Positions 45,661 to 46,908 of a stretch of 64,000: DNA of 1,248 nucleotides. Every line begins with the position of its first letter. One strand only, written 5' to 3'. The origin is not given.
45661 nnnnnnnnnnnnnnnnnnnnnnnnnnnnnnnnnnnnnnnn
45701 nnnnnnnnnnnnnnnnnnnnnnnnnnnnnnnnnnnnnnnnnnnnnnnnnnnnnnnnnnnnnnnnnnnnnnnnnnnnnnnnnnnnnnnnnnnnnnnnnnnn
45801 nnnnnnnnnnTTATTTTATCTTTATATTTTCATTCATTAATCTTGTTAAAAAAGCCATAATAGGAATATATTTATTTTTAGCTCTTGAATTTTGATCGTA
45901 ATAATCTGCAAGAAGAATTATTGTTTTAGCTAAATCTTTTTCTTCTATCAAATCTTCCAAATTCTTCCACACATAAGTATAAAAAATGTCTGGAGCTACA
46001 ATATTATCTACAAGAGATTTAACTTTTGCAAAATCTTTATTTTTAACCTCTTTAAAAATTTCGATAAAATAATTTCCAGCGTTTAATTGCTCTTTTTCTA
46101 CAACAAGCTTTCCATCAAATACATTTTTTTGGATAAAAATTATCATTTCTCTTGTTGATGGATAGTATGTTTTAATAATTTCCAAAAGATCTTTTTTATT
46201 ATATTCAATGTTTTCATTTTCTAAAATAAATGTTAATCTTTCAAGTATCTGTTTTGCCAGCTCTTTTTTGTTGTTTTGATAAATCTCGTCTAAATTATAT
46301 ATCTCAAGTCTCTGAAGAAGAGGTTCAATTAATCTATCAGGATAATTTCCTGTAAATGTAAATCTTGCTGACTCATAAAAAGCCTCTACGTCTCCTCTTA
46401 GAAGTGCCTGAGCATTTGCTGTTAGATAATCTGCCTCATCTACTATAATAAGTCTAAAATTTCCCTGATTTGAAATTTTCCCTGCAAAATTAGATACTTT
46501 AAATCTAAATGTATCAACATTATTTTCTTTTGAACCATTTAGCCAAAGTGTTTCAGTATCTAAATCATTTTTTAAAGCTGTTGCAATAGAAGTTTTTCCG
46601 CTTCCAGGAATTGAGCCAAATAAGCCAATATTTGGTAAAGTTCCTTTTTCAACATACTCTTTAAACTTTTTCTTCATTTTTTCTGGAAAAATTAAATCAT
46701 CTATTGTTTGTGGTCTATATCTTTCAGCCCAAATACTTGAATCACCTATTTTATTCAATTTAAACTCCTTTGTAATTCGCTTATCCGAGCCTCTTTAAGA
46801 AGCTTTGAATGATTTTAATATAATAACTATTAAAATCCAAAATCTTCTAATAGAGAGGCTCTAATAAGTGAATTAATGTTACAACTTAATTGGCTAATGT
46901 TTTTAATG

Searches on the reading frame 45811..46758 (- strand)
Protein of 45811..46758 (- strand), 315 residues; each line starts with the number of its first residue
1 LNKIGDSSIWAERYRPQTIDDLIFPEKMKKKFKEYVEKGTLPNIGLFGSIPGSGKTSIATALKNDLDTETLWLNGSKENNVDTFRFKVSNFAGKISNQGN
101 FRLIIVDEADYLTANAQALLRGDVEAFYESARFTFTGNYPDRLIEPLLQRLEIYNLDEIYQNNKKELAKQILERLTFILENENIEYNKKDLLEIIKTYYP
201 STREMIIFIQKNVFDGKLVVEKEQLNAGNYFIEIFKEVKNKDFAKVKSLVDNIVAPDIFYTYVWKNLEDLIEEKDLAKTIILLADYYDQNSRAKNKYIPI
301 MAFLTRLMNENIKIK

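Call 14: search_protein_families(library=pfam, proteins=[window:45811-46758:-], max_evalue=0.01)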
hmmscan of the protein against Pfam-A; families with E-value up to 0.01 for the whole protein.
window:45811-46758:- (315 aa): 5 families
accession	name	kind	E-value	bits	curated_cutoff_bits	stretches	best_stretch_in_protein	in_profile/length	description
PF00004.35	AAA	-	9.9e-08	32.9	21.2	1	49-153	5-125/131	ATPase family associated with various cellular activities (AAA)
PF13401.12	AAA_22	-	0.00083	20.1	27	0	100-120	83-104/130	AAA domain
PF21328.3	Gp44_lid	-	0.0024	18.4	27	1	164-210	2-49/63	Sliding-clamp-loader large subunit, AAA+ ATPase lid domain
PF13177.12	DNA_pol3_delta2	-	0.0027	18.1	27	0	79-121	81-122/161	DNA polymerase III, delta subunit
PF07560.16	DUF1539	-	0.0069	16.9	23.8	0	147-205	44-103/126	Domain of Unknown Function (DUF1539)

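Call 15: search_protein_families(library=phrogs, proteins=[window:45811-46758:-], max_evalue=0.001)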
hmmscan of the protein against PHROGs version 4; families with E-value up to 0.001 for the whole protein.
window:45811-46758:- (315 aa): 3 families
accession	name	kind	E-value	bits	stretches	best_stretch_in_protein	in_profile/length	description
phrog_168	-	DNA, RNA and nucleotide metabolism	5.4e-73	247.4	1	6-311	7-311/314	clamp loader of DNA polymerase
phrog_11838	-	DNA, RNA and nucleotide metabolism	2.1e-17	64.4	1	8-223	5-217/420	clamp loader of DNA polymerase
phrog_5846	-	DNA, RNA and nucleotide metabolism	3.5e-17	63.7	1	11-271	7-265/380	clamp loader of DNA polymerase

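Call 29: find_related_loci(query=window:45811-46758:-, collection=viral_contigs, flank=3000)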
Query window:45811-46758:- (315 aa) in viral_contigs; peptide patterns used: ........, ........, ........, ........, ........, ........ (x = any residue, [..] = any of these).
32 stretches matched a pattern; 4 encode a relative of the query (tblastn E <= 1e-3); 4 distinct loci.
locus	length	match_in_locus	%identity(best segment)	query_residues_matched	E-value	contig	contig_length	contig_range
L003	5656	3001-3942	72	1-315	5e-158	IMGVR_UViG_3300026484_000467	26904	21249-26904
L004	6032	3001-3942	72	1-315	6e-158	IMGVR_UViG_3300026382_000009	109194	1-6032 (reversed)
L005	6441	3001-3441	34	10-151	2e-22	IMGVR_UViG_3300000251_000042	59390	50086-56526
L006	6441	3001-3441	34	10-151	3e-22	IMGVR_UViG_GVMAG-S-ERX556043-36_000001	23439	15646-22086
